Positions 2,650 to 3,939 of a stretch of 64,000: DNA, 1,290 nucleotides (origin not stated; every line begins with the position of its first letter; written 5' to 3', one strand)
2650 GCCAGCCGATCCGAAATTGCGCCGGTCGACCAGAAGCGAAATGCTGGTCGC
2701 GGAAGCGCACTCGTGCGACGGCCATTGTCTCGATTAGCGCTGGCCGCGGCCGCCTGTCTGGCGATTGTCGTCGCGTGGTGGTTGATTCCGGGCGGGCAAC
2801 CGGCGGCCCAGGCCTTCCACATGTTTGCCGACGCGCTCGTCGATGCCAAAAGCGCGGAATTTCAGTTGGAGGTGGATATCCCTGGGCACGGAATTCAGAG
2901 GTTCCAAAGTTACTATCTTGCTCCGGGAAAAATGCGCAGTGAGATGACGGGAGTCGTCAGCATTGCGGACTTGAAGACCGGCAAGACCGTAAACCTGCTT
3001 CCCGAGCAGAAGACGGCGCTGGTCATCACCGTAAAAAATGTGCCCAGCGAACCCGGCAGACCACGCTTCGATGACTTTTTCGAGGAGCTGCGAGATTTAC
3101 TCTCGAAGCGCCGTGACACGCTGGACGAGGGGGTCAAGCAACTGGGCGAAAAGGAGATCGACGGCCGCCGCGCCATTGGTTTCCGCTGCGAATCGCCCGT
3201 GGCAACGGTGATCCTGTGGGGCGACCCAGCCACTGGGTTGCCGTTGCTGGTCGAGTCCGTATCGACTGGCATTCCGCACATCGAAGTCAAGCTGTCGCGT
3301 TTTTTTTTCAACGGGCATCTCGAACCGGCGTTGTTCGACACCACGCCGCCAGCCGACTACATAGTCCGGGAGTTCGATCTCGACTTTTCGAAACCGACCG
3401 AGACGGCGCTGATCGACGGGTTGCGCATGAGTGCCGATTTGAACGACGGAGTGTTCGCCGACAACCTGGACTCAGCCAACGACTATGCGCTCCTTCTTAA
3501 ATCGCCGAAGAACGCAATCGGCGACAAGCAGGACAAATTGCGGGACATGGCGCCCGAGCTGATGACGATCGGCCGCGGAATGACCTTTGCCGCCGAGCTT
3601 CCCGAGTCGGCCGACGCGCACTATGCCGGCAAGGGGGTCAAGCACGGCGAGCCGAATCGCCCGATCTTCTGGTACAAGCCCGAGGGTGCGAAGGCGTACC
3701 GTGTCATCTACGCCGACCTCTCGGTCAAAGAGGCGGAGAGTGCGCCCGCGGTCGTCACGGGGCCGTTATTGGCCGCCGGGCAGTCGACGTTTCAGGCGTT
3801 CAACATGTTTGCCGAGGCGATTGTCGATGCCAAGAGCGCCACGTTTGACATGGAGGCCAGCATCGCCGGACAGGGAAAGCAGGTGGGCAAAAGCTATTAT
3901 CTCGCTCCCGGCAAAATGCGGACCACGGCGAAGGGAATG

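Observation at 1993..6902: ECF sigma/anti-sigma module whose anti-sigma carries two tandem ~330-aa sensor modules, followed by a secreted transglutaminase-like protein; a paralogous single-module pair at 49898..51390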

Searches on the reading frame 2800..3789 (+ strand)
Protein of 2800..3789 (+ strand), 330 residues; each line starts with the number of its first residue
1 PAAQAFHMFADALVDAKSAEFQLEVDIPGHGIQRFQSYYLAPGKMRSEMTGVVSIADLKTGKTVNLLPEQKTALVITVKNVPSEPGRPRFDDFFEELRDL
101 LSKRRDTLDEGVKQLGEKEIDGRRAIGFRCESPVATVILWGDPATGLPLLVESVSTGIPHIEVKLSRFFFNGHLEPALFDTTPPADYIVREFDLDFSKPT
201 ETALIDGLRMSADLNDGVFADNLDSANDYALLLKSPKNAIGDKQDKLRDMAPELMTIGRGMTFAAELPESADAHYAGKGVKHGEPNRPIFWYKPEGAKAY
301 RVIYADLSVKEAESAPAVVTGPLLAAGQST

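Call 19: find_related_loci(query=A1, collection=genome_contigs, flank=5000)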
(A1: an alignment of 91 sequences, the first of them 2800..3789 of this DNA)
Query A1 (330 aa) in genome_contigs; peptide patterns used: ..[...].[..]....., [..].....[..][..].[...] (x = any residue, [..] = any of these).
181 stretches matched a pattern; 158 encode a relative of the query (tblastn E <= 1e-3); the best 80 are kept; 80 distinct loci.
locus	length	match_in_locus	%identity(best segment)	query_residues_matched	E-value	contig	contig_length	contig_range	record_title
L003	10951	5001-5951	62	3-318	1e-131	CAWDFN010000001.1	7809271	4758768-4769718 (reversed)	MAG: uncultured Planctomycetia bacterium isolate MFD06085.bin.3.380 genome assembly, contig: contig_207, whole genome sh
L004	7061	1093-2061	60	1-318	4e-129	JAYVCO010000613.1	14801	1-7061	MAG: Planctomycetia bacterium isolate GL32_Down_metabinner_12 GL32_Down_metabinner_12_612, whole genome shotgun sequence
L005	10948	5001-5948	54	4-318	1e-111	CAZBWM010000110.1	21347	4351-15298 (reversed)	MAG TPA_asm: uncultured Planctomycetaceae bacterium isolate binchicken_co322_16 genome assembly, contig: NODE_3593_lengt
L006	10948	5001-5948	48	4-318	4e-95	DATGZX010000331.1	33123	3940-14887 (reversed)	MAG TPA_asm: Gemmataceae bacterium isolate SMAG_U10675 k141_34238, whole genome shotgun sequence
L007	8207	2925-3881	47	3-318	9e-89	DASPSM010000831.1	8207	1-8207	MAG TPA_asm: Planctomycetaceae bacterium isolate SMAG_U12251 k141_1754335, whole genome shotgun sequence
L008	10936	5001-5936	44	2-316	9e-88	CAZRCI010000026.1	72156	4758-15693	MAG TPA_asm: uncultured Planctomycetaceae bacterium isolate SRP344714_co1_18 genome assembly, contig: NODE_815_length_72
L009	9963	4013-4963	44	3-318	5e-84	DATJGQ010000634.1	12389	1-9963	MAG TPA_asm: Gemmataceae bacterium isolate SMAG_U15490 k141_451080, whole genome shotgun sequence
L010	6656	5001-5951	43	3-318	1e-82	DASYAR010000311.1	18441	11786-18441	MAG TPA_asm: Planctomycetaceae bacterium isolate SMAG_U4886 k141_4143654, whole genome shotgun sequence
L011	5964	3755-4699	43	3-318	8e-79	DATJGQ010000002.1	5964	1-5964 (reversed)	MAG TPA_asm: Gemmataceae bacterium isolate SMAG_U15490 k141_6455619, whole genome shotgun sequence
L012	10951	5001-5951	47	3-318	4e-94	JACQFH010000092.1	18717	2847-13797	MAG: Planctomycetia bacterium isolate NC_groundwater_1042_Pr1_S-0.65um_63_10 Montesol18_Sp65_coassembly_scaffold_217289,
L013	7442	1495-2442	39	5-318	4e-67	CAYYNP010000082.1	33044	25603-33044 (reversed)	MAG TPA_asm: uncultured Planctomycetaceae bacterium isolate SRP077602_co5_509 genome assembly, contig: NODE_6544_length_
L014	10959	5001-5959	51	3-318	1e-79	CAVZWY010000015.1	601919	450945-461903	MAG: uncultured Planctomycetaceae bacterium isolate MFD02416.bin.2.64 genome assembly, contig: contig_18529, whole genom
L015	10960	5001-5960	39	2-318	3e-66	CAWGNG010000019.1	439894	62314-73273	MAG: uncultured Planctomycetaceae bacterium isolate MFD01112.bin.1.69 genome assembly, contig: contig_2617, whole genome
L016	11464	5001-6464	37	2-316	3e-62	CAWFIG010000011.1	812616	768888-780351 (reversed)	MAG: uncultured Planctomycetia bacterium isolate MFD02416.bin.2.188 genome assembly, contig: contig_12651, whole genome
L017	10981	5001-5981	38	2-318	8e-60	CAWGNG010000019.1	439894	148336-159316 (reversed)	MAG: uncultured Planctomycetaceae bacterium isolate MFD01112.bin.1.69 genome assembly, contig: contig_2617, whole genome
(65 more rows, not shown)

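Call 23: predict_structure(alignment_id=A1)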
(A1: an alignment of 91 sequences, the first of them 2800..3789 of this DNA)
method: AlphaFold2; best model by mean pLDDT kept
length: 330 residues; sequences in the alignment: 91
mean_pLDDT: 88.3   pTM: 0.78
mean pLDDT of the five models: 88.3, 87.8, 86.5, 85.8, 85.1
residues with pLDDT >= 90: 216; 70-90: 76; 50-70: 33; < 50: 5
segments of 3 or more residues with pLDDT < 50: 327-330
pLDDT, mean of each block of 10 residues (from residue 1): 90 96 90 96 94 94 95 93 63 86 77 93 96 89 96 83 96 97 97 90 97 94 82 67 67 88 89 94 96 96 98 86 48
secondary structure, 60 per line:
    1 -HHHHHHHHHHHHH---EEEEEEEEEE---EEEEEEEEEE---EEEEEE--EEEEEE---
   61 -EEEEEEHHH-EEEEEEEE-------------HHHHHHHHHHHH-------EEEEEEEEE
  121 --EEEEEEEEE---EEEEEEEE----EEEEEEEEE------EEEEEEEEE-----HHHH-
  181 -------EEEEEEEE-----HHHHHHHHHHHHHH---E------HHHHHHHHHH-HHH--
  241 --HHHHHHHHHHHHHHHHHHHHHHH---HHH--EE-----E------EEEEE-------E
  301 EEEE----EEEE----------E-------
elements in order: H2-14 E18-27 E31-40 E44-49 E52-57 E62-67 E72-79 H93-104 E112-120 E123-131 E135-142 E147-155 E162-170 H176-179 E188-195 H201-214 H225-234 H243-265 E288-292 E300-304 E309-312

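Call 25: fold_search(model_id=the predicted structure, library=pdb)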
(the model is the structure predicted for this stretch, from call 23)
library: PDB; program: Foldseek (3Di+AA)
matches with E <= 10: 1108; with E <= 0.001: 81
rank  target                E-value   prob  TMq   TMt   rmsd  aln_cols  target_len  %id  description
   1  2w7q_A                4.0e-09  1.00  0.33  0.49   6.5       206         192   14  Structure of Pseudomonas aeruginosa LolA (released 2009-12-29)
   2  2w7q_B                7.7e-09  1.00  0.32  0.51   6.3       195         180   15  Structure of Pseudomonas aeruginosa LolA (released 2009-12-29)
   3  8cgm_A                2.1e-08  1.00  0.35  0.55   6.1       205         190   12  Structure of the lipoprotein transporter LolA from Porphyromonas gingivalis (released 2023-06-21)
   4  1ua8                  3.0e-08  1.00  0.36  0.59   5.5       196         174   12  Crystal structure of the lipoprotein localization factor, LolA (released 2003-07-15)
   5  8v1k_A                3.7e-08  1.00  0.35  0.55   5.8       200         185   10  Crystal structure of outer membrane lipoprotein carrier protein (LolA) from Francisella tularensis (released 2023-11-29)
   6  2zpc                  8.8e-08  1.00  0.33  0.53   6.5       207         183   14  Crystal structure of the R43L mutant of LolA in the closed form (released 2008-08-05)
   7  6f3z_B                9.8e-08  1.00  0.36  0.57   5.6       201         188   13  Complex of E. coli LolA and periplasmic domain of LolC (released 2018-07-25)
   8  7z6w                  1.2e-07  1.00  0.37  0.59   5.0       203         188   13  Complex of E. coli LolA and lipoprotein (released 2022-09-07)
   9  1iwl                  1.5e-07  1.00  0.34  0.55   6.0       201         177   12  Crystal Structure of the Lipoprotein Localization Factor, LolA (released 2003-07-15)
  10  4mxt                  1.9e-07  1.00  0.40  0.64   4.7       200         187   12  Crystal structure of an Outer-membrane lipoprotein carrier protein (BACUNI_04723) from Bacteroides uniformis ATCC 8492 a (released 2013-10-16)
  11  9tp6_A                2.0e-07  1.00  0.25  0.31   7.8       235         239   12  Structure of LolA3 from Porphyromonas gingivalis (released 2026-02-18)
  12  8orn_A                2.1e-07  1.00  0.36  0.57   5.6       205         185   14  Crystal structure of Xanthomonas campestris pv. campestris LolA-LolB complex (released 2023-07-05)
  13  9gtx_A                2.3e-07  1.00  0.34  0.62   5.6       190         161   14  Structural and functional analysis of the Helicobacter pylori lipoprotein chaperone LolA (released 2024-12-18)
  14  7tpm                  2.4e-07  1.00  0.33  0.50   6.4       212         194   12  Structure of the outer-membrane lipoprotein carrier protein (LolA) from Borrelia burgdorferi (released 2023-03-15)
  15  7z6x                  2.6e-07  1.00  0.35  0.55   5.7       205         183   17  Complex of E. coli LolA R43L mutant and lipoprotein (released 2022-09-07)
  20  2v42_A                6.5e-07  1.00  0.31  0.35   8.1       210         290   12  Crystal structure of RseB: a sensor for periplasmic stress response in E. coli (released 2007-08-28)
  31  2v42_B                4.8e-06  1.00  0.34  0.39   6.0       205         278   13  Crystal structure of RseB: a sensor for periplasmic stress response in E. coli (released 2007-08-28)
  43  6in9_A                1.0e-05  1.00  0.32  0.37   6.5       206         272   14  Crystal structure of MucB in complex with MucA(peri) (released 2019-07-24)
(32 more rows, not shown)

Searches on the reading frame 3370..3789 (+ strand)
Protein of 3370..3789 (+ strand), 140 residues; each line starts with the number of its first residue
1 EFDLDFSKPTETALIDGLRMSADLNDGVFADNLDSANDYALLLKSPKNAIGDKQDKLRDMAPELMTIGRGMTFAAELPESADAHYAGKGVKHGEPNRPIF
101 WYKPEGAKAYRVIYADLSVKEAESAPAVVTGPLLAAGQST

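Call 35: predict_structure(alignment_id=A2)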
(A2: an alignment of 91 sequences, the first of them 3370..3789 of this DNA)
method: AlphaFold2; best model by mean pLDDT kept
length: 140 residues; sequences in the alignment: 91
mean_pLDDT: 82.0   pTM: 0.75
mean pLDDT of the five models: 82.0, 80.4, 79.6, 78.8, 78.6
residues with pLDDT >= 90: 76; 70-90: 25; 50-70: 29; < 50: 10
segments of 3 or more residues with pLDDT < 50: 135-140
pLDDT, mean of each block of 10 residues (from residue 1): 66 96 92 71 60 71 89 92 94 95 95 98 86 43
secondary structure, 60 per line:
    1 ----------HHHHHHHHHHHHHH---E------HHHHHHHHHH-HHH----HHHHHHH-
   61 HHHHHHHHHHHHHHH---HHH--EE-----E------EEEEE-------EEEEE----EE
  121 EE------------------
elements in order: H11-24 H35-44 H53-59 H61-75 E98-102 E110-114 E119-122

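Call 43: fold_search(model_id=the predicted structure, library=pdb)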
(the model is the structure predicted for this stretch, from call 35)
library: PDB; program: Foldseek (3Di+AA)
matches with E <= 10: 95; with E <= 0.001: 0
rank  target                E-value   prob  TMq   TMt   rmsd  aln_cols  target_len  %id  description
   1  1v74_A                1.8e+00  0.06  0.20  0.23  12.7       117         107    6  Structure of the E. coli colicin D bound to its immunity protein ImmD (released 2004-03-30)
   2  1tfk_A                2.4e+00  0.06  0.20  0.28  12.6       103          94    8  Ribonuclease from Escherichia coli complexed with its inhibtor protein (released 2005-03-01)
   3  2z2o_C                2.7e+00  0.16  0.19  0.10   5.6        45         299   16  Crystal Structure of apo virginiamycin B lyase from Staphylococcus aureus (released 2007-06-19)
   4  2z2o_D                2.9e+00  0.15  0.19  0.10   5.6        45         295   16  Crystal Structure of apo virginiamycin B lyase from Staphylococcus aureus (released 2007-06-19)
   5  7c8r                  2.9e+00  0.03  0.16  0.10  13.4       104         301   17  Complex Structure of SARS-CoV-2 3CL Protease with TG-0203770 (released 2020-06-17)
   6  2z2p_A                3.1e+00  0.14  0.18  0.09   3.2        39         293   15  Crystal Structure of catalytically inactive H270A virginiamycin B lyase from Staphylococcus aureus with Quinupristin (released 2007-06-19)
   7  8sor_A                3.2e+00  0.04  0.16  0.03  13.9        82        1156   18  Structure of human PI3KC3-C1 complex (released 2023-06-21)
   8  8i5w_A                3.4e+00  0.04  0.16  0.10  11.1        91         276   13  Crystal structure of the DHR-2 domain of DOCK10 in complex with Rac1 (released 2023-03-15)
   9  8ca6_AAA              3.4e+00  0.03  0.15  0.08  14.2        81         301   16  Crystal structure of SARS-CoV-2 Mpro-Q189K mutant, free enzyme (released 2024-08-07)
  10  2z2o_A                3.7e+00  0.14  0.18  0.09   3.2        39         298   15  Crystal Structure of apo virginiamycin B lyase from Staphylococcus aureus (released 2007-06-19)
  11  6xtj                  3.7e+00  0.02  0.21  0.09  18.0       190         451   11  The high resolution structure of the FERM domain of human FERMT2 (released 2020-02-12)
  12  8bda_I                4.1e+00  0.16  0.22  0.03   2.7        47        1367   17  IFTA complex in anterograde intraflagellar transport trains (Chlamydomonas reinhardtii) (released 2023-01-11)
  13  3ju6_A                4.1e+00  0.01  0.14  0.07  17.8       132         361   14  Crystal Structure of Dimeric Arginine Kinase in Complex with AMPPNP and Arginine (released 2009-09-29)
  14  5lhz_A                4.4e+00  0.11  0.17  0.28   2.9        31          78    6  PB3 Domain of Human PLK4 in Complex with Coiled-Coil Domain of STIL (released 2017-03-01)
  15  8i5v_A                4.4e+00  0.03  0.16  0.10  11.7        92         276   16  DOCK10 mutant L1903Y complexed with Rac1 (released 2023-03-15)
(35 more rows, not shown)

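Call 73: search_protein_representatives(alignment_id=A5)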
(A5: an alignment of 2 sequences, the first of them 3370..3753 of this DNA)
Query: 2 sequences, 133 profile positions. Proteins with E-value up to 0.001 (for the whole library): 1276; up to 1e-10: 624; up to 1e-30: 38. The best 150 are listed.
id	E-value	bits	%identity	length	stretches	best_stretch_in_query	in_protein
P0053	1.2e-94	329.6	-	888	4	11-133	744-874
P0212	5.8e-86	301.4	-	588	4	12-133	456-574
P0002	1.7e-83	293.4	-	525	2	2-133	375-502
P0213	4.7e-71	253.2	-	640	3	11-133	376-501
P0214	1.1e-70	252.0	-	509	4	11-132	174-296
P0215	1.0e-66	239.1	-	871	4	7-127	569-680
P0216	1.9e-65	235.0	-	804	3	62-133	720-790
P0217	8.1e-65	233.0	-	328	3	11-131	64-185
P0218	6.7e-64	230.0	-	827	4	7-129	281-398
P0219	1.9e-50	186.4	-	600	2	4-133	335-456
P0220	3.5e-50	185.6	-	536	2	4-133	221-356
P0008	1.4e-49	183.6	-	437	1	2-133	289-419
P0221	1.7e-48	180.2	-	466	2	11-133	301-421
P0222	2.5e-47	176.4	-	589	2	4-130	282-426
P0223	8.8e-44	164.9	-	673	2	11-132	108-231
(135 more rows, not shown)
